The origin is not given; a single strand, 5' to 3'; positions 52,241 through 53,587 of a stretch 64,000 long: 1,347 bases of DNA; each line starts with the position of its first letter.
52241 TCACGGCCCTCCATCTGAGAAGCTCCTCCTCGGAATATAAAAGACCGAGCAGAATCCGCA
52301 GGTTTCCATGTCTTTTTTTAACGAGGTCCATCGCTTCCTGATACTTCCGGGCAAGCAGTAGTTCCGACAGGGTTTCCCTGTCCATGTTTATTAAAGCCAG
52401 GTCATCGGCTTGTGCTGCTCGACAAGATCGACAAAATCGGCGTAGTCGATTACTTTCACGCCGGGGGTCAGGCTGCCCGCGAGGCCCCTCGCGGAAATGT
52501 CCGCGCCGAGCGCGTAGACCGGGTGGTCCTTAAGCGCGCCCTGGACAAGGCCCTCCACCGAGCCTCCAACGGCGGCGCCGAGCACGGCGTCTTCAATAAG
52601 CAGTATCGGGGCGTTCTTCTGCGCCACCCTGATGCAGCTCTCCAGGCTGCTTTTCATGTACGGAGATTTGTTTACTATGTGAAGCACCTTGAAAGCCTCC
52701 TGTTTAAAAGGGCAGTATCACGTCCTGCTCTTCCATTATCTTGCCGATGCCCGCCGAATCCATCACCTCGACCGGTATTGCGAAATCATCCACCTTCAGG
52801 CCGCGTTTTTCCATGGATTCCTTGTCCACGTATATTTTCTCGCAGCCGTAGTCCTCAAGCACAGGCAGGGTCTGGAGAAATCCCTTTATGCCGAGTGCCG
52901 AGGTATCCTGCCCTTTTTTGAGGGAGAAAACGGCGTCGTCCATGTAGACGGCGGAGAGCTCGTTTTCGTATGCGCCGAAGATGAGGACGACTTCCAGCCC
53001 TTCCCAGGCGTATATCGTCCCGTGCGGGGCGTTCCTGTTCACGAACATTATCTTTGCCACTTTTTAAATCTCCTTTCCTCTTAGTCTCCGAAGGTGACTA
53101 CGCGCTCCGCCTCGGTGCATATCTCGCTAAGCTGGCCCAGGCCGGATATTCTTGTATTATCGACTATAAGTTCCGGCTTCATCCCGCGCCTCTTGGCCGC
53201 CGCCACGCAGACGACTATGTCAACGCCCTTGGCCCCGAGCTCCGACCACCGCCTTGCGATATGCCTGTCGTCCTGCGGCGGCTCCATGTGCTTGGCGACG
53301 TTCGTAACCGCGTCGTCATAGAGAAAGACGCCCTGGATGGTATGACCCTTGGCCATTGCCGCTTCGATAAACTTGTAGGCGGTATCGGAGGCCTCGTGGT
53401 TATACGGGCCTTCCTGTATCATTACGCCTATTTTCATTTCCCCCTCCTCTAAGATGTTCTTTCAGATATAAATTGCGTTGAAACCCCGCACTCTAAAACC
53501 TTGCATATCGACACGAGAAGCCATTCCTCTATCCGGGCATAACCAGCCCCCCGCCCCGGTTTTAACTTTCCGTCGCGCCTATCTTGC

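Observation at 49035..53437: dsrEFH and tusA (oxidative-type markers) co-occur with dsrD (reductive-type marker) in one locus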

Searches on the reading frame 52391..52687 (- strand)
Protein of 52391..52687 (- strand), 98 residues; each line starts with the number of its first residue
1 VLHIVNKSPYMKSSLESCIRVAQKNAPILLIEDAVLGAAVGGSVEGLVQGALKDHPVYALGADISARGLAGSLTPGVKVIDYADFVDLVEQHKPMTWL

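Call 4: search_protein_families(library=pfam, proteins=[window:52391-52687:-], max_evalue=0.01)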
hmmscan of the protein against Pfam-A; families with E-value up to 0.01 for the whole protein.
window:52391-52687:- (98 aa): 1 family
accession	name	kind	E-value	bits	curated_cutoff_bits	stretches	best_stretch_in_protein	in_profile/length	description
PF04077.17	DsrH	-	2.4e-25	89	24.4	1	7-93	1-86/88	DsrH like protein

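Call 5: search_protein_families(library=ncbifam, proteins=[window:52391-52687:-], max_evalue=0.01)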
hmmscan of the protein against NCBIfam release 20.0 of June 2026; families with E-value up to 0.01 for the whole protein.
window:52391-52687:- (98 aa): 2 families
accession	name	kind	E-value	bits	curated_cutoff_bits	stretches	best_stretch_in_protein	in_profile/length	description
TIGR03011.1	sulf_tusB_dsrH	equivalog_domain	1.1e-25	89.6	49.2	1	2-97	1-95/95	sulfurtransferase complex subunit TusB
NF010035.0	PRK13510.1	equivalog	1.7e-16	60.3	104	1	1-97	1-95/95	sulfurtransferase complex subunit TusB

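Call 65: search_solved_structures(query=window:52391-52687:-, max_evalue=0.001, show_alignments=1)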
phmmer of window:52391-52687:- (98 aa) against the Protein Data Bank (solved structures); distinct sequences matched with E-value up to 0.001: 2.
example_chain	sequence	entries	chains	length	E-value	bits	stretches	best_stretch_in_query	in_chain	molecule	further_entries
2hy5_C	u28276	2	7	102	5.5e-21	78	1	1-91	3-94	DsrH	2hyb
2d1p_C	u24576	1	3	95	4.6e-11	46.3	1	1-97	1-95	Hypothetical protein yheL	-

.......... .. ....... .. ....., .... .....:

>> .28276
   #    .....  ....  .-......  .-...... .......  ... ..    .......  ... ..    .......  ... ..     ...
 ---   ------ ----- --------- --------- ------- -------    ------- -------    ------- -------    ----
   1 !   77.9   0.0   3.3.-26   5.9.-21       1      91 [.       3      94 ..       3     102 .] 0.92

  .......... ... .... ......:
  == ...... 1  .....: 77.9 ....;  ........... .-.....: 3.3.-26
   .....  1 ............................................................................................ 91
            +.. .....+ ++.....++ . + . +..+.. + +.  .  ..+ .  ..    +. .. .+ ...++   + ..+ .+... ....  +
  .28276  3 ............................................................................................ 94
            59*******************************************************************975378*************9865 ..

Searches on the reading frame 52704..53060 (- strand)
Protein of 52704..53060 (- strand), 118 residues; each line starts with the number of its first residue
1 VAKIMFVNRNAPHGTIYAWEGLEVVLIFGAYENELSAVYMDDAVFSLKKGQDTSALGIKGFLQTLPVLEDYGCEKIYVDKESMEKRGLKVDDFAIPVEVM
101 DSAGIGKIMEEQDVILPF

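Call 4: search_protein_families(library=pfam, proteins=[window:52704-53060:-], max_evalue=0.01)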
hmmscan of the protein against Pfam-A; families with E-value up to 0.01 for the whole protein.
window:52704-53060:- (118 aa): 1 family
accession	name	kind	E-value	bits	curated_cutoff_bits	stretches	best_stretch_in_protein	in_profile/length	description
PF02635.20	DsrE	-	1.7e-21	77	22.7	1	3-118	2-116/116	DsrE/DsrF-like family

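Call 5: search_protein_families(library=ncbifam, proteins=[window:52704-53060:-], max_evalue=0.01)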
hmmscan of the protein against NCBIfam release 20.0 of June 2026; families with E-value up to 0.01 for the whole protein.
window:52704-53060:- (118 aa): 2 families
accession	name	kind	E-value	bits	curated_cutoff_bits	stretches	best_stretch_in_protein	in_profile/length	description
TIGR03010.1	sulf_tusC_dsrF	equivalog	1.3e-31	109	94.15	1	3-118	1-116/116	sulfurtransferase complex subunit TusC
NF001238.0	PRK00211.1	equivalog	1.6e-23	82.8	79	1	1-118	1-119/119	sulfurtransferase complex subunit TusC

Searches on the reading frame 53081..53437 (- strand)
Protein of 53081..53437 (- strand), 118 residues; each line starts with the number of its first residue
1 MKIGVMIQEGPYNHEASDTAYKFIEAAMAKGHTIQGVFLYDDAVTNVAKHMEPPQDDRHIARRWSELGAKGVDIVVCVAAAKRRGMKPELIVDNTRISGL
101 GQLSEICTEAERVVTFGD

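Call 4: search_protein_families(library=pfam, proteins=[window:53081-53437:-], max_evalue=0.01)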
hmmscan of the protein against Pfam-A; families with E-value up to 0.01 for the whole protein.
window:53081-53437:- (118 aa): 1 family
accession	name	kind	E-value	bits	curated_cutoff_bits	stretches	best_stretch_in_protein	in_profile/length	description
PF02635.20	DsrE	-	9.7e-32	110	22.7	1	1-116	1-116/116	DsrE/DsrF-like family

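Call 5: search_protein_families(library=ncbifam, proteins=[window:53081-53437:-], max_evalue=0.01)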
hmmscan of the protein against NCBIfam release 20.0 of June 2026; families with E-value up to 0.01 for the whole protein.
window:53081-53437:- (118 aa): 3 families
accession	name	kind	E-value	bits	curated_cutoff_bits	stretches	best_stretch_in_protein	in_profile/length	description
TIGR03012.1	sulf_tusD_dsrE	equivalog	5.5e-32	110.3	89.25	1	3-116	2-127/127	sulfurtransferase complex subunit TusD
NF001237.0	PRK00207.1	equivalog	7.8e-26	90.5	92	1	1-116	1-128/128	sulfurtransferase complex subunit TusD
TIGR03010.1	sulf_tusC_dsrF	equivalog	0.0025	17.7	94.15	1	2-116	1-116/116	sulfurtransferase complex subunit TusC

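Call 12: search_solved_structures(query=window:53081-53437:-, max_evalue=0.001)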
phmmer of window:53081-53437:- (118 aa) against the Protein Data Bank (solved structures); distinct sequences matched with E-value up to 0.001: 18.
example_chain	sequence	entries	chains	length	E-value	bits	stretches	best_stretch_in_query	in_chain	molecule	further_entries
2hy5_A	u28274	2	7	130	1.6e-33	118.2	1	1-118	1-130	Putative sulfurtransferase dsrE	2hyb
6een_B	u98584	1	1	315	1.6e-17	66.7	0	81-105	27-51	Designer Pentatricopeptide Protein dPPR10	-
5orm_A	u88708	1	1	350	3.9e-17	65.4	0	81-106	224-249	cPPR-Telo1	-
5orq_A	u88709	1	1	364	7.1e-17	64.6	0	80-106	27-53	cPPR-Telo1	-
4wsl_A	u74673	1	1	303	7.8e-17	64.5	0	80-106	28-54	Pentatricopeptide repeat protein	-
6een_D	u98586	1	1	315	4e-15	58.9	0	81-104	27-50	Designer Pentatricopeptide Protein dPPR10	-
4pjr_A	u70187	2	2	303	4.3e-15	58.9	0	81-106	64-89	Pentatricopeptide repeat protein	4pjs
2d1p_A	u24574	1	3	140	9.6e-15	57.7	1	3-115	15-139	Hypothetical UPF0163 protein yheN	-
4pjq_A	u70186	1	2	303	1.1e-12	51.1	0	80-105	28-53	Pentatricopeptide repeat protein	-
5i9f_A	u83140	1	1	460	1.5e-12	50.6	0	83-105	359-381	pentatricopeptide repeat protein dPPR-U10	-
5i9g_C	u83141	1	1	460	6.1e-12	48.7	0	83-105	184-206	pentatricopeptide repeat protein dPPR-U8C2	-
5i9h_A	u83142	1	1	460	4.6e-11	45.9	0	83-105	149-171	pentatricopeptide repeat protein dPPR-U8G2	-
6een_A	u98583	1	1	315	7.5e-11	45.2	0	81-104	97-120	Designer Pentatricopeptide Protein dPPR10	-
5i9d_A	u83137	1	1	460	8.9e-11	44.9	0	83-105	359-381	pentatricopeptide repeat protein dPPR-U8A2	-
4wn4_A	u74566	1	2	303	3e-10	43.3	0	80-105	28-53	Pentatricopeptide repeat protein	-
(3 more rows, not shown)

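Call 40: find_homologous_proteins(query=window:53081-53437:-, max_evalue=0.00001)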
Query window:53081-53437:- (118 aa): 2340 proteins with E <= 0.00001 among 2348 candidates; the best 120 are listed.
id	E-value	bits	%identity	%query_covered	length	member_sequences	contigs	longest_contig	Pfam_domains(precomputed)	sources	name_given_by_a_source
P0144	2.8e-67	242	93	100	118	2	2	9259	PF02635.21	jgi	jgi:tRNA 2-thiouridine synthesizing protein D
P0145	1.5e-66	239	90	100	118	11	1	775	PF02635.21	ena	-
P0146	1.0e-65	236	91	100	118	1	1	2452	PF02635.21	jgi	-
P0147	1.5e-65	236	90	100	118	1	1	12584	PF02635.21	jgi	jgi:tRNA 2-thiouridine synthesizing protein D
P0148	2.0e-65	236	90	100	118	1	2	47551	PF02635.21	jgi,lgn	-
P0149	5.4e-65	234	89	100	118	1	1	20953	PF02635.21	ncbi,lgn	-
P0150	7.4e-65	234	87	100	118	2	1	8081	PF02635.21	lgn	-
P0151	1.0e-64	233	87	100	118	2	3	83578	PF02635.21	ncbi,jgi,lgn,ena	ncbi:MAG TPA: sulfurtransferase complex subunit TusD [Nitrospirota bacterium]|jgi:tRNA 2-thiouridine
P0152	1.4e-64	233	86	100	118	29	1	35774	PF02635.21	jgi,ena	-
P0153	2.8e-64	232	88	100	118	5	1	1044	PF02635.21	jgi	-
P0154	7.4e-64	231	88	100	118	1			PF02635.21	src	-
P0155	1.0e-63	230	88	100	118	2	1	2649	PF02635.21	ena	-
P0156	1.4e-63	230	87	100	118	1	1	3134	PF02635.21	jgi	-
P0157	1.4e-63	230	87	100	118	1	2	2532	PF02635.21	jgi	-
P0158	1.0e-62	227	85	100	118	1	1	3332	PF02635.21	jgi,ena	-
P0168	3.8e-50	186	70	99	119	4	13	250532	PF02635.21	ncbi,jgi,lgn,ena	-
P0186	2.3e-48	181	66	100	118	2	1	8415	PF02635.21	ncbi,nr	ncbi:MAG: sulfurtransferase complex subunit TusD [Sulfuricaulis sp.]|nr:sulfurtransferase complex su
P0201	1.6e-47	178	67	100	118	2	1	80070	PF02635.21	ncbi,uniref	ncbi:sulfurtransferase complex subunit TusD [Magnetococcus sp. PR-3]|uniref:sulfurtransferase comple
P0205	2.2e-47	177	63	100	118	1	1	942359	PF02635.21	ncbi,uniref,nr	ncbi:MAG: sulfurtransferase complex subunit TusD [endosymbiont of Galathealinum brachiosum]|uniref:S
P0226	5.9e-46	173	63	100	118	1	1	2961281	PF02635.21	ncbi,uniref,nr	ncbi:sulfurtransferase complex subunit TusD [Thiohalobacter sp. IOR34]|uniref:sulfurtransferase comp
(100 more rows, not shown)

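Call 41: find_encoding_contigs(protein=P0226, flank=10000, max_places=1)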
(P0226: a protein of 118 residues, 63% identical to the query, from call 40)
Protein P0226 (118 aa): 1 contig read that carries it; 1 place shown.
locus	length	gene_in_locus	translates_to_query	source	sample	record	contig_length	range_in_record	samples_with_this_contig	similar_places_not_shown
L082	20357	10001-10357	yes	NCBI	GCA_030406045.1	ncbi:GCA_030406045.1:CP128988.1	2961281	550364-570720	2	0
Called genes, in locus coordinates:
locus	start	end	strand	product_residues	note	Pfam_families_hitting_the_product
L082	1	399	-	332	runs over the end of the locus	PF00535:Glycos_transf_2, PF10111:Glyco_tranf_2_2, PF13641:Glyco_tranf_2_3, PF13632:Glyco_trans_2_3 (weak)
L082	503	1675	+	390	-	PF05343:Peptidase_M42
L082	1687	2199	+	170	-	-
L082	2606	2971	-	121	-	-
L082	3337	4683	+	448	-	PF03631:Virul_fac_BrkB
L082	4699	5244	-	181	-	-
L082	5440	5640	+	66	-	-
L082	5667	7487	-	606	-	PF00009:GTP_EFTU, PF01926:MMR_HSR1 (faint), PF22042:EF-G_D2 (weak), PF03144:GTP_EFTU_D2, PF00679:EFG_C, PF21018:BipA_C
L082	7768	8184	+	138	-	PF01894:YjbQ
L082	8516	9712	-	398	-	PF04143:Sulf_transp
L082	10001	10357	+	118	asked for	PF02635:DsrE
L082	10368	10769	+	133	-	PF02635:DsrE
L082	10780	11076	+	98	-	PF04077:DsrH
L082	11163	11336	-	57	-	PF01206:TusA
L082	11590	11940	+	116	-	PF01206:TusA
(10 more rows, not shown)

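Call 42: find_encoding_contigs(protein=P0201, flank=10000, max_places=1)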
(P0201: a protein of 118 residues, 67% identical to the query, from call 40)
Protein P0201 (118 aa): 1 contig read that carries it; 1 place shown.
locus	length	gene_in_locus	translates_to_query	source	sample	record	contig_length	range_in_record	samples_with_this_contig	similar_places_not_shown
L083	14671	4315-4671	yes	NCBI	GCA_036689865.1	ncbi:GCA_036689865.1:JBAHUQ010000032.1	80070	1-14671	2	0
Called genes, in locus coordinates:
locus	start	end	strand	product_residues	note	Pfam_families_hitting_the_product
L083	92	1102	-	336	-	PF00762:Ferrochelatase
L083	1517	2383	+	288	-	PF10609:ParA, PF00142:Fer4_NifH (faint), PF01656:CbiA, PF09140:MipZ (weak), PF13614:AAA_31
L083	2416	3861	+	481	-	PF01656:CbiA, PF13500:AAA_26 (weak), PF07685:GATase_3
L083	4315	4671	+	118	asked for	PF02635:DsrE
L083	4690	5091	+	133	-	PF02635:DsrE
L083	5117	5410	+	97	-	PF04077:DsrH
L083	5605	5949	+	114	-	-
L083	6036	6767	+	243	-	PF12838:Fer4_7 (faint), PF12797:Fer4_2 (faint), PF13247:Fer4_11, PF00037:Fer4 (weak), PF12837:Fer4_6 (weak), PF13237:Fer4_10 (weak), PF13187:Fer4_9 (weak)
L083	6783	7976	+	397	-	PF03916:NrfD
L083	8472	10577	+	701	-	PF00072:Response_reg, PF00989:PAS, PF08448:PAS_4 (weak), PF13188:PAS_8 (weak), PF08447:PAS_3, PF13426:PAS_9, PF00990:GGDEF, PF00563:EAL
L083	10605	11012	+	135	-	PF01152:Bac_globin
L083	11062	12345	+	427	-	PF01136:Peptidase_U32, PF16325:Peptidase_U32_C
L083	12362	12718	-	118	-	-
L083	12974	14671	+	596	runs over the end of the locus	PF13176:TPR_7 (faint), PF13181:TPR_8 (faint), PF13371:TPR_9 (weak), PF13432:TPR_16, PF00515:TPR_1 (weak), PF07719:TPR_2 (weak), PF14559:TPR_19, PF13414:TPR_11 (weak), +9 more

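Call 43: find_encoding_contigs(protein=P0168, flank=10000, max_places=2)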
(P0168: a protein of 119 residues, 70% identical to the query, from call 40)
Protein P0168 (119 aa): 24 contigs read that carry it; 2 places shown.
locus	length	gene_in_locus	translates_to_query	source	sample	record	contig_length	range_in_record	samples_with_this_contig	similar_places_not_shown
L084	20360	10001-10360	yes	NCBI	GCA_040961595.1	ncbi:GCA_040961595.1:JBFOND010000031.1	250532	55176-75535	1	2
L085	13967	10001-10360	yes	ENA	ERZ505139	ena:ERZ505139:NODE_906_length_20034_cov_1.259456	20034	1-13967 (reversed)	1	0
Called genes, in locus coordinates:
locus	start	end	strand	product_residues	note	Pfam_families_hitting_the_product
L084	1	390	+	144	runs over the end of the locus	-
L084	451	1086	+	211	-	PF00033:Cytochrome_B, PF13631:Cytochrom_B_N_2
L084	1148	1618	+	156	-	PF13442:Cytochrome_CBB3, PF00034:Cytochrom_C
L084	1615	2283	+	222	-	-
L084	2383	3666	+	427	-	-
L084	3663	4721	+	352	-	-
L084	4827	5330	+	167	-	PF00578:AhpC-TSA, PF08534:Redoxin, PF00085:Thioredoxin (faint), PF13098:Thioredoxin_2, PF13905:Thioredoxin_8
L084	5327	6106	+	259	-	PF02683:DsbD_TM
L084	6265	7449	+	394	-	PF22113:Mtrc-MtrF_II-IV_dom (faint), PF13435:Cytochrome_C554 (faint)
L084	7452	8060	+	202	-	PF00581:Rhodanese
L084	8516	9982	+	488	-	PF01656:CbiA, PF13500:AAA_26, PF07685:GATase_3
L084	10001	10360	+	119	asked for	PF02635:DsrE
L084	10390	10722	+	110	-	PF02635:DsrE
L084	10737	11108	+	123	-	PF02635:DsrE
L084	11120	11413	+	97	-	PF04077:DsrH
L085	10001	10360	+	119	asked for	PF02635:DsrE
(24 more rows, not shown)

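Call 44: find_encoding_contigs(protein=P0205, flank=10000, max_places=1)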
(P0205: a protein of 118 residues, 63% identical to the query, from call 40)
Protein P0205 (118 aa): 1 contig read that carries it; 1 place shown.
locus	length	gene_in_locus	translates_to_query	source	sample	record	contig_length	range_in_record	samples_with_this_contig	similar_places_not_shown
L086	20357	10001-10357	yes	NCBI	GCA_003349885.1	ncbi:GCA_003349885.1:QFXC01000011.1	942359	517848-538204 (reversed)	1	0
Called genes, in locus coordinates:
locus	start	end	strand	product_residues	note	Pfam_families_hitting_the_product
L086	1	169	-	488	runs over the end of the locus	PF00224:PK, PF02887:PK_C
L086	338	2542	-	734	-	PF13191:AAA_16, PF13401:AAA_22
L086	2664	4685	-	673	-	PF02743:dCache_1 (weak), PF13426:PAS_9 (faint), PF01966:HD (weak), PF13487:HD_5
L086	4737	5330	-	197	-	PF06035:Peptidase_C93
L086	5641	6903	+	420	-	PF24575:TPR_Slam (weak)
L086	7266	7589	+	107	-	-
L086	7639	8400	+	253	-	-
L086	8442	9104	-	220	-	PF01656:CbiA, PF07015:VirC1 (weak), PF09140:MipZ (faint), PF10609:ParA, PF13614:AAA_31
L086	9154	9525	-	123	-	-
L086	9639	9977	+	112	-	PF01329:Pterin_4a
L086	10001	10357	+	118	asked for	PF02635:DsrE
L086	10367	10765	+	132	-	PF02635:DsrE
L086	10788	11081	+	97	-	PF04077:DsrH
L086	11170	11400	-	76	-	PF01206:TusA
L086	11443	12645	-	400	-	PF04143:Sulf_transp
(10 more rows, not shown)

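Call 45: find_encoding_contigs(protein=P0186, flank=10000, max_places=1)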
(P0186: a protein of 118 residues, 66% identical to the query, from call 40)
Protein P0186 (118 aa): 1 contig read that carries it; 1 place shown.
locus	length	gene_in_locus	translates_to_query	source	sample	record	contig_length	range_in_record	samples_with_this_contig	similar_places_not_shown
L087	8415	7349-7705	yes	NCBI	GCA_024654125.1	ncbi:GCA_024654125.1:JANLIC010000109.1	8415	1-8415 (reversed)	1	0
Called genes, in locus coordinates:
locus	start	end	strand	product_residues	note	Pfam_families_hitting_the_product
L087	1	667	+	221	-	PF05496:RuvB_N, PF17864:AAA_lid_4, PF05491:WHD_RuvB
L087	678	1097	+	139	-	PF13279:4HBT_2, PF03061:4HBT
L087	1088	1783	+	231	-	PF01618:MotA_ExbB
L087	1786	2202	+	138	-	PF02472:ExbD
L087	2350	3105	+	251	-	PF06519:TolA, PF13103:TonB_2, PF03544:TonB_C (weak)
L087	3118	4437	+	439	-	PF04052:TolB_N, PF26550:Tricorn_2nd, PF00930:DPPIV_N (faint), PF25174:Beta-prop_THOC3 (faint), PF07676:PD40, PF26549:Tricorn_N (weak), PF07676:PD40, PF26549:Tricorn_N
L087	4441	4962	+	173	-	PF00691:OmpA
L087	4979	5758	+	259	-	PF16331:TolA_bind_tri, PF13428:TPR_14 (faint), PF13525:YfiO (faint), PF07719:TPR_2 (faint), PF00515:TPR_1 (faint), PF14559:TPR_19 (faint), PF13432:TPR_16 (weak), PF13174:TPR_6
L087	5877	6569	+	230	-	PF04055:Radical_SAM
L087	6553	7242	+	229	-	PF00733:Asn_synthase (weak), PF02568:ThiI (faint), PF06508:QueC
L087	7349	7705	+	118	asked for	PF02635:DsrE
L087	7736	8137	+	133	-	PF02635:DsrE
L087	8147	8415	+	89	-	PF04077:DsrH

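Call 62: find_encoding_contigs(protein=P0151, flank=10000, max_places=1)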
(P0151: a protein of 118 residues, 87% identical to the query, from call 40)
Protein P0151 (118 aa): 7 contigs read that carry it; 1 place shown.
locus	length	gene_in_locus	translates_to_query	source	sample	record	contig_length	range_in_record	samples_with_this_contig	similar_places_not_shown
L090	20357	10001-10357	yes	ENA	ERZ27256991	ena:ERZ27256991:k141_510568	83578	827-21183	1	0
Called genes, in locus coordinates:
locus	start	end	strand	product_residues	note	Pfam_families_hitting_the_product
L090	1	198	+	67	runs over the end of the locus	PF10049:DUF2283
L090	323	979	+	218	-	PF13263:PHP_C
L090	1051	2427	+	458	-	PF01656:CbiA, PF13500:AAA_26 (weak), PF07685:GATase_3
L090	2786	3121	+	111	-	PF04358:DsrC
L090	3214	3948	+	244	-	PF02665:Nitrate_red_gam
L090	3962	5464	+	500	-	PF13183:Fer4_8, PF13237:Fer4_10 (faint), PF13534:Fer4_17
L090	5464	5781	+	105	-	-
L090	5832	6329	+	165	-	PF10399:UCR_Fe-S_N (faint), PF00355:Rieske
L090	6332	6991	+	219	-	PF00033:Cytochrome_B, PF13631:Cytochrom_B_N_2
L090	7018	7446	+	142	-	PF00032:Cytochrom_B_C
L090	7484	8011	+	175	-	-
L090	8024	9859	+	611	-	-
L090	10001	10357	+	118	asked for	PF02635:DsrE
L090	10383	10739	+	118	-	PF02635:DsrE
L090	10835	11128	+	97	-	PF04077:DsrH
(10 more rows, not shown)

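Call 64: search_solved_structures(query=window:53081-53437:-, max_evalue=1e-25, show_alignments=1)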
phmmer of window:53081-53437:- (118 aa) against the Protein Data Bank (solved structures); distinct sequences matched with E-value up to 1e-25: 1.
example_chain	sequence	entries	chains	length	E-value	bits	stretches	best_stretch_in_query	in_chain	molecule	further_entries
2hy5_A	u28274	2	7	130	1.6e-33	118.2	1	1-118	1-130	Putative sulfurtransferase dsrE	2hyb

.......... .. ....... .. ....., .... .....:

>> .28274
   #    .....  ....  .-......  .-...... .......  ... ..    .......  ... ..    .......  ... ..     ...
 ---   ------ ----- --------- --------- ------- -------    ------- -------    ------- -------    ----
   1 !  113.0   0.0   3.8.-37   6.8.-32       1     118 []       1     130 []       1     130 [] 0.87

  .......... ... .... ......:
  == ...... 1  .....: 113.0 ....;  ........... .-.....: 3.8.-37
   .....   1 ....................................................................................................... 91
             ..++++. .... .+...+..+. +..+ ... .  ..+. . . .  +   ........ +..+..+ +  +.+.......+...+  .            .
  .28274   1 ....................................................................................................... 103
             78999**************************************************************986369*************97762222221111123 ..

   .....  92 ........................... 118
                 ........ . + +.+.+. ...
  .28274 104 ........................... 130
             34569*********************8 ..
